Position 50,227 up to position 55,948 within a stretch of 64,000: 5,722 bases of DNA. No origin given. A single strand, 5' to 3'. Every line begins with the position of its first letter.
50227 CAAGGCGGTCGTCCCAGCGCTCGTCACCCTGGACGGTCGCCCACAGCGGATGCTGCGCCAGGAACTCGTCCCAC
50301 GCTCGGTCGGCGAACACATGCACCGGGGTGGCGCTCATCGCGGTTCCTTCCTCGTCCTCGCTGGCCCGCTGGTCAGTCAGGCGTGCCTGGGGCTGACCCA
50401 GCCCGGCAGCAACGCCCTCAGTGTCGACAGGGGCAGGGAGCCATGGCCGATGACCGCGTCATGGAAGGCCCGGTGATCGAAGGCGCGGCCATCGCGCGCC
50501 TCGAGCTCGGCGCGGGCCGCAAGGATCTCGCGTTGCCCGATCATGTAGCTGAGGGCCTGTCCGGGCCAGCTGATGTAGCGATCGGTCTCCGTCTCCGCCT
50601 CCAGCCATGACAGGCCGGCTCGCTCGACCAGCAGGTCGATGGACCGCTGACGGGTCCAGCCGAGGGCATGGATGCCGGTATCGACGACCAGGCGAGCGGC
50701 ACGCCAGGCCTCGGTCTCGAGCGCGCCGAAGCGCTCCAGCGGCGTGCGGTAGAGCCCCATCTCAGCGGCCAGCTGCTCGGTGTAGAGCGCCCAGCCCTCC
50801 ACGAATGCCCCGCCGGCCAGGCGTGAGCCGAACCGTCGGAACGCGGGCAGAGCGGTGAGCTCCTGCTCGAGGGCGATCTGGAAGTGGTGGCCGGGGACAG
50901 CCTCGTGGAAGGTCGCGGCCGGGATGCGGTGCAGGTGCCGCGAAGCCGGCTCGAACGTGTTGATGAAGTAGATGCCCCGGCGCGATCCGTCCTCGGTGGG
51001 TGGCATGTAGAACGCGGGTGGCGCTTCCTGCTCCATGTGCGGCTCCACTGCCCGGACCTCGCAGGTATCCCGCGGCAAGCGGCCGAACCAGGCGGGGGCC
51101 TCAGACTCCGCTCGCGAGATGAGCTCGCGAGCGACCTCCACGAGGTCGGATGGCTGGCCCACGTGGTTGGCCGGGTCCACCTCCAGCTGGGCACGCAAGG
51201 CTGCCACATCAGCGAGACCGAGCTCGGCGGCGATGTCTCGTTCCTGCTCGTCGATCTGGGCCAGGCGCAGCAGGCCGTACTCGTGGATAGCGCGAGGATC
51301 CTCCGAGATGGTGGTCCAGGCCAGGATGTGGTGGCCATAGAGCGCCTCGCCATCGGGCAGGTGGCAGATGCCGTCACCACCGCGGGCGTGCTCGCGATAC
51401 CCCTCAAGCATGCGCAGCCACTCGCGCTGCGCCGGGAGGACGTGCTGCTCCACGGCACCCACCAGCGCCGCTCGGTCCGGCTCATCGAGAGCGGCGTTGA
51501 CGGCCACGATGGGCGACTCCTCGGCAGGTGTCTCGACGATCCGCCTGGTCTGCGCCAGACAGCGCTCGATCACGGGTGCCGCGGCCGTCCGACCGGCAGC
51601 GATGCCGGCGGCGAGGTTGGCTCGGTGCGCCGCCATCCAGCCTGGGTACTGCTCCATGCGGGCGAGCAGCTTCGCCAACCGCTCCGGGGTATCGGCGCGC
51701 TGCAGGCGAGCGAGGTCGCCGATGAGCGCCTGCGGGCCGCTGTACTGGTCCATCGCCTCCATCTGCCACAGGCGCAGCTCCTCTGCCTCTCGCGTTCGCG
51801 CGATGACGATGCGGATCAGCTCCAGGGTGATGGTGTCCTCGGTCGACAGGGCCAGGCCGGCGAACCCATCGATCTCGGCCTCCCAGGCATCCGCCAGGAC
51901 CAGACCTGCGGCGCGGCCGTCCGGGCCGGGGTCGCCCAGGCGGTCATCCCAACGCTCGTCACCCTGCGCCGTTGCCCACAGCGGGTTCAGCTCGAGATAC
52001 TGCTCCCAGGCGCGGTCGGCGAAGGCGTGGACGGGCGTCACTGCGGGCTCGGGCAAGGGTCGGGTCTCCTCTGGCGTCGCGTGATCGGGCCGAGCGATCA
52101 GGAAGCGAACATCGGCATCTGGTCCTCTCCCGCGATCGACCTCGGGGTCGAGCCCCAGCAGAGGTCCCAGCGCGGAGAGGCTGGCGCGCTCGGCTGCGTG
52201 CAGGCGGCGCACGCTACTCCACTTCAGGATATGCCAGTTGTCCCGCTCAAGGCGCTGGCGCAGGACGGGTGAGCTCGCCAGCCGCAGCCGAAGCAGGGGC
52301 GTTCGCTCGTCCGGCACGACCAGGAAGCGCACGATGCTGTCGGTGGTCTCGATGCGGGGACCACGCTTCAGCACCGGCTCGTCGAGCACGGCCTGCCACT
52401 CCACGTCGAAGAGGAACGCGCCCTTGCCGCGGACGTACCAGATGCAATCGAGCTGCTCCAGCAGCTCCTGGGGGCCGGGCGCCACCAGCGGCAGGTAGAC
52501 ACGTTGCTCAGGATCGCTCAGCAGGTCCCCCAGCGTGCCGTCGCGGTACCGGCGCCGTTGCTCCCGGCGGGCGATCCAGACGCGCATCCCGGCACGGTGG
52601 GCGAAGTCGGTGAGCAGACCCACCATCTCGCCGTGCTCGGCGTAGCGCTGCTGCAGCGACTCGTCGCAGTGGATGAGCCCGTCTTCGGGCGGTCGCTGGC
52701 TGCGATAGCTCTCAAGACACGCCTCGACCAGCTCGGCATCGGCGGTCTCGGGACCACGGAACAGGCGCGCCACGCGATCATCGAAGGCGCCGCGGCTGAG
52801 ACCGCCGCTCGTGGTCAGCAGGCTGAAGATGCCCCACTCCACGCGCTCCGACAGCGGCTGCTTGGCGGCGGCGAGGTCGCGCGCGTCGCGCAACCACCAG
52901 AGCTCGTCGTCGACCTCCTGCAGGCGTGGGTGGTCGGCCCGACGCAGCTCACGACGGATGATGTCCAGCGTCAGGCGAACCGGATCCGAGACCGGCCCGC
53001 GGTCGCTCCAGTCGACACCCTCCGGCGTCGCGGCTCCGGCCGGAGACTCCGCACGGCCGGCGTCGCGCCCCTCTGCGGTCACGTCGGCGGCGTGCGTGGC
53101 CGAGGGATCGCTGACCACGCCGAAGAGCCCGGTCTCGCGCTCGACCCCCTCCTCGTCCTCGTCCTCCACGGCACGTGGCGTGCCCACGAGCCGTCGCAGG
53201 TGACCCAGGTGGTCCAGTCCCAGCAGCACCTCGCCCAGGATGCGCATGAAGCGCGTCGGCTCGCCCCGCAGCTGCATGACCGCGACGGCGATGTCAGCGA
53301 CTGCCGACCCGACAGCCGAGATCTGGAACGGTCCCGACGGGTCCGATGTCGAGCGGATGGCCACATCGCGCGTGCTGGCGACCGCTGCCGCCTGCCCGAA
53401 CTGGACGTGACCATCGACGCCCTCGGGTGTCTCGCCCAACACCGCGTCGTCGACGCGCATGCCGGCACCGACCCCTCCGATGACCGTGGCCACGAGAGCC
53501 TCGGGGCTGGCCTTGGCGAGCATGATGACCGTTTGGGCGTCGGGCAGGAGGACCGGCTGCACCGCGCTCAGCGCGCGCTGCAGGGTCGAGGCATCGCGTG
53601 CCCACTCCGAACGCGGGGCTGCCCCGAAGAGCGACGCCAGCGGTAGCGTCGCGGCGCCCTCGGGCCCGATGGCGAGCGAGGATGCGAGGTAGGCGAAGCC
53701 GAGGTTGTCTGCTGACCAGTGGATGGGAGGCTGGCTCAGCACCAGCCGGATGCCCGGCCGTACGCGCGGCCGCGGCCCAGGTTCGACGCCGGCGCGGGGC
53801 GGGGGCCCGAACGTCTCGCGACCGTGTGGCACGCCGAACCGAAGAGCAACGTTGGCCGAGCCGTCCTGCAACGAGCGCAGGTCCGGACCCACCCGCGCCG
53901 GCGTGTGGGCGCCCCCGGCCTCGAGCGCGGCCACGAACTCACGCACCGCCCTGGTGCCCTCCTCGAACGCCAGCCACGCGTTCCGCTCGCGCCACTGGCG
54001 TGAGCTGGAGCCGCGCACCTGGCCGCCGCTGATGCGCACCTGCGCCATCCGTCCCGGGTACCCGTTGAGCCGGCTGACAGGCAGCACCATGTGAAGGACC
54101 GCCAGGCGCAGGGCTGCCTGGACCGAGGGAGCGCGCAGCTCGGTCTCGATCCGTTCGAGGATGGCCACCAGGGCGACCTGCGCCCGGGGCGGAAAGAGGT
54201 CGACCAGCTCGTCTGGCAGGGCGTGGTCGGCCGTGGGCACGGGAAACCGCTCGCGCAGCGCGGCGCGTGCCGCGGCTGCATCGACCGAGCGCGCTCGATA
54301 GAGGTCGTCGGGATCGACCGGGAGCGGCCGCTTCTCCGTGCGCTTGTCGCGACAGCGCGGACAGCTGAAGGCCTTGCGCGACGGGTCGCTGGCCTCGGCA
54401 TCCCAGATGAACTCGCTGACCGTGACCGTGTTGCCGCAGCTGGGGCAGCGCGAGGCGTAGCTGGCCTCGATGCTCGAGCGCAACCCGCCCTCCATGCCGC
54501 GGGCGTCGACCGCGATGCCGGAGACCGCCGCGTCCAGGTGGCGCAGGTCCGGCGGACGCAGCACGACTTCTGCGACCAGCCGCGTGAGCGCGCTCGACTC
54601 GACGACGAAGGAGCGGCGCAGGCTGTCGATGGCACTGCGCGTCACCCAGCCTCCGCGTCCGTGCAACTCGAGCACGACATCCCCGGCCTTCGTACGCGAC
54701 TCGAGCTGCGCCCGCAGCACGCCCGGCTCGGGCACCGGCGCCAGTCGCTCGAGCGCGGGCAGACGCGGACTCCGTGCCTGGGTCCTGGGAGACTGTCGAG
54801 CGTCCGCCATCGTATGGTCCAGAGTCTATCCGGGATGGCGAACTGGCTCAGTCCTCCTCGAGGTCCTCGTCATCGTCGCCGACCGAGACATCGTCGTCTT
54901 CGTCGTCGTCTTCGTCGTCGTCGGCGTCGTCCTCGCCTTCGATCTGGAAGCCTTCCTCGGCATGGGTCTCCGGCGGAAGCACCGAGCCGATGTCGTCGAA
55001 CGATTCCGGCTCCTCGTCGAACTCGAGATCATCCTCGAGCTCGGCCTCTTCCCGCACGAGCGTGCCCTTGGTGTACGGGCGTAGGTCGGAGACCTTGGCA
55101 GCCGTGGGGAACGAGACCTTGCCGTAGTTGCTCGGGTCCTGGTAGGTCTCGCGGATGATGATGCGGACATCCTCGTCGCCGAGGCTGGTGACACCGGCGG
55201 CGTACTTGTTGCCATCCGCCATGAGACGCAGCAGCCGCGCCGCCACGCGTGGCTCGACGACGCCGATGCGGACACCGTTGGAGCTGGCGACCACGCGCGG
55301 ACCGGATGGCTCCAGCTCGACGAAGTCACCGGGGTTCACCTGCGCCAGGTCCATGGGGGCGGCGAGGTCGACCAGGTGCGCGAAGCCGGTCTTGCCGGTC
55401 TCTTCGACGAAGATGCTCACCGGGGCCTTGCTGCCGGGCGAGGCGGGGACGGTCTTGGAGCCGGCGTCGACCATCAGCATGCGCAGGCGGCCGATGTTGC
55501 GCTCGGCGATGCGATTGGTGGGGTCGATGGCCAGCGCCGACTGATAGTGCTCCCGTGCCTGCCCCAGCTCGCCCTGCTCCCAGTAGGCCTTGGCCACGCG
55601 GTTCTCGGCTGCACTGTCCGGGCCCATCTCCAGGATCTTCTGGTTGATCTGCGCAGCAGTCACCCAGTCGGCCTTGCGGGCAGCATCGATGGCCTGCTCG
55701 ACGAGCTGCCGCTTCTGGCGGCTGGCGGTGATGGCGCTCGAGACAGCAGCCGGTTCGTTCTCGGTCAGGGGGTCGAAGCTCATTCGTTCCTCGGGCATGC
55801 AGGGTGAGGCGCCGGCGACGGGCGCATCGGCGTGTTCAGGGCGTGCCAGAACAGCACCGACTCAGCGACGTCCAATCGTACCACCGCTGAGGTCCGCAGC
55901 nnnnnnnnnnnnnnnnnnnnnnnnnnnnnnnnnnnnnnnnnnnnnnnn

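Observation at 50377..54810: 1477-aa ORF joining a degenerate Zn-ribbon methyltransferase-like region, a PD-(D/E)xK-like module and a complete DUF885 domain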

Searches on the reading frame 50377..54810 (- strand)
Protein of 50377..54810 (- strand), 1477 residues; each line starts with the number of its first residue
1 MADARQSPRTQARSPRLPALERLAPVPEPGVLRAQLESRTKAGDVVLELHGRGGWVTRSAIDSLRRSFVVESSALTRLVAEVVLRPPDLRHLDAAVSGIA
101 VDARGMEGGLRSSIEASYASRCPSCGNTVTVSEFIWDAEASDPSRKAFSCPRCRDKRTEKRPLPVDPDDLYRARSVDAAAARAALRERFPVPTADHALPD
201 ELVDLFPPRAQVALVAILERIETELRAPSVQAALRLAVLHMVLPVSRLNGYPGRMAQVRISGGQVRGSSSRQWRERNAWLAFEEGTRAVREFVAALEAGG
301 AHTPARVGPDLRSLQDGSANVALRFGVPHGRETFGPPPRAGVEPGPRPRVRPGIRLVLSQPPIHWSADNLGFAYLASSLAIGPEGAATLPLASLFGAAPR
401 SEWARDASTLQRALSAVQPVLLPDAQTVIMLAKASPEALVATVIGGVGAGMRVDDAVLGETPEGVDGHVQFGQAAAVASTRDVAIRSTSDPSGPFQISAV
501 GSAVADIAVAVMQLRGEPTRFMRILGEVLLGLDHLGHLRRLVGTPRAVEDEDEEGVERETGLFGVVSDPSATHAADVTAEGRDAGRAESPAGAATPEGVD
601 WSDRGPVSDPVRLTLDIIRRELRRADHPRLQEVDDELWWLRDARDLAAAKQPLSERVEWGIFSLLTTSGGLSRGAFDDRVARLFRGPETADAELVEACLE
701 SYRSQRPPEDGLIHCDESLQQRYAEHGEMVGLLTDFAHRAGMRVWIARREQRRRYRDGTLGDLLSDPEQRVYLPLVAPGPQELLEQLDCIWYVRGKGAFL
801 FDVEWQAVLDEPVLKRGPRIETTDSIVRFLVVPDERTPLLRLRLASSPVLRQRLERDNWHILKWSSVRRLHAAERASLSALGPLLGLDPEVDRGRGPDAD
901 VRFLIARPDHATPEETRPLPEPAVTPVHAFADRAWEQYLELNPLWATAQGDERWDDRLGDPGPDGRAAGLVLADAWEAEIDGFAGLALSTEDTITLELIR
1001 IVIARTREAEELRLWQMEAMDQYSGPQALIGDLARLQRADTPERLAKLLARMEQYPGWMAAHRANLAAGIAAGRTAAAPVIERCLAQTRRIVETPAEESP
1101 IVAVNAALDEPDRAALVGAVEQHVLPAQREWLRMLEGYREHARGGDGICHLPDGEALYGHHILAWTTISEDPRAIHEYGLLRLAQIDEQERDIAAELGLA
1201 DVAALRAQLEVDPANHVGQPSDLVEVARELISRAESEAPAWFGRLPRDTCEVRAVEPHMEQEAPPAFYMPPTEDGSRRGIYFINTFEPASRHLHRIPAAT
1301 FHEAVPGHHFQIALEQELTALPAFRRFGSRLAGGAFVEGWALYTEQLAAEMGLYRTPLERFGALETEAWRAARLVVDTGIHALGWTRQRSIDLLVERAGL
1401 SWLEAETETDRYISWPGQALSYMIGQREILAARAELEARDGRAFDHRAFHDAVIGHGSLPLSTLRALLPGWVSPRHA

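Call 4: search_protein_families(library=pfam, proteins=[window:50377-54810:-], max_evalue=1)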
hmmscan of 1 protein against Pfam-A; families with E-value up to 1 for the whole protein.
window:50377-54810:- (1477 aa): 4 families
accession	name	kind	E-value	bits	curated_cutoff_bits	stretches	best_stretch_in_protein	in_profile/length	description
PF05960.17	DUF885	-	5.3e-143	478.9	32.4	1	943-1467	1-531/532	Bacterial protein of unknown function (DUF885)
PF05876.18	GpA_ATPase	-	0.077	13.1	25.6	1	110-159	185-235/247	Phage terminase large subunit gpA, ATPase domain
PF12760.12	Zn_ribbon_IS1595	-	0.088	13.2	25.4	1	121-155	20-45/46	Transposase zinc-ribbon domain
PF25207.1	DUF7837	-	0.11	12.9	27.8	1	121-155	7-42/47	Domain of unknown function (DUF7837)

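Call 5: search_protein_families(library=ncbifam, proteins=[window:50377-54810:-], max_evalue=1)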
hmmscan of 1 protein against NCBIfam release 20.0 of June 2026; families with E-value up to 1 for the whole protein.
window:50377-54810:- (1477 aa): 1 family
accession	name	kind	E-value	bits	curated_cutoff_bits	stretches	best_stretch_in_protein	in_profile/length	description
NF041591.1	CxxC_VVA0879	subfamily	0.2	11.7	37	0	118-150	20-54/101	VVA0879 family protein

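Call 68: find_encoding_contigs(protein=window:50377-54810:-, flank=2000, max_places=3)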
Protein window:50377-54810:- (1477 aa): no gene with exactly this product is on record in the collection.

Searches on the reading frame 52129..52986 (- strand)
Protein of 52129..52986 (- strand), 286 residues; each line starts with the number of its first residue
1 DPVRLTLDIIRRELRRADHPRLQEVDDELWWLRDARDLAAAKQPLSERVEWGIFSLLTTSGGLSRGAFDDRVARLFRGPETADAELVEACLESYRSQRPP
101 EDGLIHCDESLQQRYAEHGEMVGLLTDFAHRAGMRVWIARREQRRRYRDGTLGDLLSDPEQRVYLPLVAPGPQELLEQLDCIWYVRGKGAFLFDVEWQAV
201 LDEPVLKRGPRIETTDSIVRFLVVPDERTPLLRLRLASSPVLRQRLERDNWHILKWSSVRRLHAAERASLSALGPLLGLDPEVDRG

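Call 49: predict_structure(alignment_id=A3)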
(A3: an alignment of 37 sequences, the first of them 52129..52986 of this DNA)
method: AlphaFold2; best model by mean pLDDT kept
length: 286 residues; sequences in the alignment: 37
mean_pLDDT: 88.5   pTM: 0.84
mean pLDDT of the five models: 88.5, 88.0, 87.9, 87.1, 87.0
residues with pLDDT >= 90: 168; 70-90: 96; 50-70: 22; < 50: 0
segments of 3 or more residues with pLDDT < 50: none
pLDDT, mean of each block of 10 residues (from residue 1): 75 75 69 68 85 94 96 92 93 90 92 94 98 96 96 97 90 92 90 94 88 89 94 88 87 95 91 85 64
secondary structure, 60 per line:
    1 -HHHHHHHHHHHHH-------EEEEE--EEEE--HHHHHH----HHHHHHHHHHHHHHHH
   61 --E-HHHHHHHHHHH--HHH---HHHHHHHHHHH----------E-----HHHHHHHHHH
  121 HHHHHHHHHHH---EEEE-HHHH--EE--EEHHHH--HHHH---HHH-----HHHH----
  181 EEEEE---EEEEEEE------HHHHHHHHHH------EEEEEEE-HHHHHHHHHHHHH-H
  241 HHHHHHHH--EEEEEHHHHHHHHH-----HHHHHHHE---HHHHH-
elements in order: H2-14 E22-26 E29-32 H35-40 H45-60 H65-75 H84-94 H111-131 E135-138 H140-143 H152-155 H158-161 H173-176 E181-185 E189-195 H202-211 E218-224 H226-238 H240-248 E251-255 H256-264 H270-276 H281-285

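Call 51: fold_search(model_id=the predicted structure, library=pdb)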
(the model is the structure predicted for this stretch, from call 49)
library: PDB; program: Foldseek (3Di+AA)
matches with E <= 10: 345; with E <= 0.001: 0
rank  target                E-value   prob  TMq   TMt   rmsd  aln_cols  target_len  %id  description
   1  4f0p_B                1.4e-02  0.57  0.24  0.16  13.4       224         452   12  MspJI Restriction Endonuclease - P31 Form (released 2012-08-08)
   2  2ph7_B                1.5e-02  0.44  0.22  0.27  13.3       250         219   10  Crystal structure of AF2093 from Archaeoglobus fulgidus (released 2007-05-08)
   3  2ph7_A                3.3e-02  0.28  0.20  0.25  13.8       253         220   12  Crystal structure of AF2093 from Archaeoglobus fulgidus (released 2007-05-08)
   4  4f0p_C                1.2e-01  0.33  0.24  0.17  12.1       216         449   10  MspJI Restriction Endonuclease - P31 Form (released 2012-08-08)
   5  6xl1_A                2.1e-01  0.69  0.20  0.16   3.6        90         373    8  crystal structure of cA4-activated Card1(D294N) (released 2020-12-30)
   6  5lhc_A                2.6e-01  0.18  0.16  0.09   7.8       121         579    8  The structure of D456A mutant of Nt.BspD6I nicking endonuclease at 0.24 nm resolution . (released 2017-08-16)
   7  3ihu_A                3.1e-01  0.28  0.18  0.23   7.4        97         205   24  Crystal structure of DNA binding protein (YP_298823.1) from Ralstonia eutropha JMP134 at 1.92 A resolution (released 2009-08-11)
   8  2vld_A                5.3e-01  0.54  0.19  0.23   3.7        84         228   11  crystal structure of a repair endonuclease from Pyrococcus abyssi (released 2009-05-19)
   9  1iuy_MODEL_1_A        5.6e-01  0.75  0.22  0.58   8.1        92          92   11  Solution structure of the cullin-3 homologue (released 2003-10-07)
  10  7bdv_A                5.6e-01  0.14  0.26  0.22  12.8       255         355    8  Structure of Can2 from Sulfobacillus thermosulfidooxidans in complex with cyclic tetra-adenylate (cA4) (released 2021-03-03)
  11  3c0u_B                6.3e-01  0.23  0.19  0.28   4.7        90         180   10  Crystal structure of E.coli yaeQ protein (released 2008-01-29)
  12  6j07_A                8.1e-01  0.14  0.15  0.33   6.2        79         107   16  Crystal structure of human TERB2 and TERB1 (released 2019-02-27)
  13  5csa_B                8.1e-01  0.08  0.20  0.08  14.8       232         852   11  Crystal structure of domains BT-BCCP-AC1-AC5 of yeast acetyl-CoA carboxylase (released 2015-10-28)
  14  8har_A                8.1e-01  0.07  0.18  0.15  16.7       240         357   13  SAH-bound C-Methyltransferase Fur6 from Streptomyces sp. KO-3988 (released 2023-11-01)
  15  8bao_B                9.1e-01  0.20  0.17  0.13   5.1        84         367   10  Dysgonamonadaceae bacterium CRISPR ancillary nuclease 2 (released 2022-11-30)
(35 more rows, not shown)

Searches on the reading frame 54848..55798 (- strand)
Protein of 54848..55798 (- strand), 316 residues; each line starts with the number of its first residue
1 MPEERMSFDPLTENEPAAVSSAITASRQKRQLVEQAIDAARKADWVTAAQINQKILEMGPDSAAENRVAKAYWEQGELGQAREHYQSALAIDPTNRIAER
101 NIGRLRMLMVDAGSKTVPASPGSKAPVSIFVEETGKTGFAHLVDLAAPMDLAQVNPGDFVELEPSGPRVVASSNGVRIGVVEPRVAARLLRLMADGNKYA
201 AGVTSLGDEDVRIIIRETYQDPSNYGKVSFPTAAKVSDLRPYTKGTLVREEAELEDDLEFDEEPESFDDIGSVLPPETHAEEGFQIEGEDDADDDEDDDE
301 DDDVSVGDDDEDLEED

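Call 30: search_protein_families(library=pfam, proteins=[window:54848-55798:-], max_evalue=0.001)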
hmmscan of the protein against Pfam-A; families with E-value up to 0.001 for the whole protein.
window:54848-55798:- (316 aa): 6 families
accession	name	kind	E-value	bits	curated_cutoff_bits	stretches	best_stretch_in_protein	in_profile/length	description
PF13414.12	TPR_11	-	7.7e-06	25.9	26.8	1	70-98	2-30/42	TPR repeat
PF00515.34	TPR_1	-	1.3e-05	25.2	27.8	1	64-95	3-34/34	Tetratricopeptide repeat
PF07719.23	TPR_2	-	3e-05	24.3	27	1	66-95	5-34/34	Tetratricopeptide repeat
PF14559.12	TPR_19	-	0.00017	22.2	25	0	44-95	6-59/68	Tetratricopeptide repeat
PF13428.12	TPR_14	-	0.00026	21.8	23.5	1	68-103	7-42/44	Tetratricopeptide repeat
PF13432.12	TPR_16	-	0.00061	20.6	32.7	0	36-95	4-64/65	Tetratricopeptide repeat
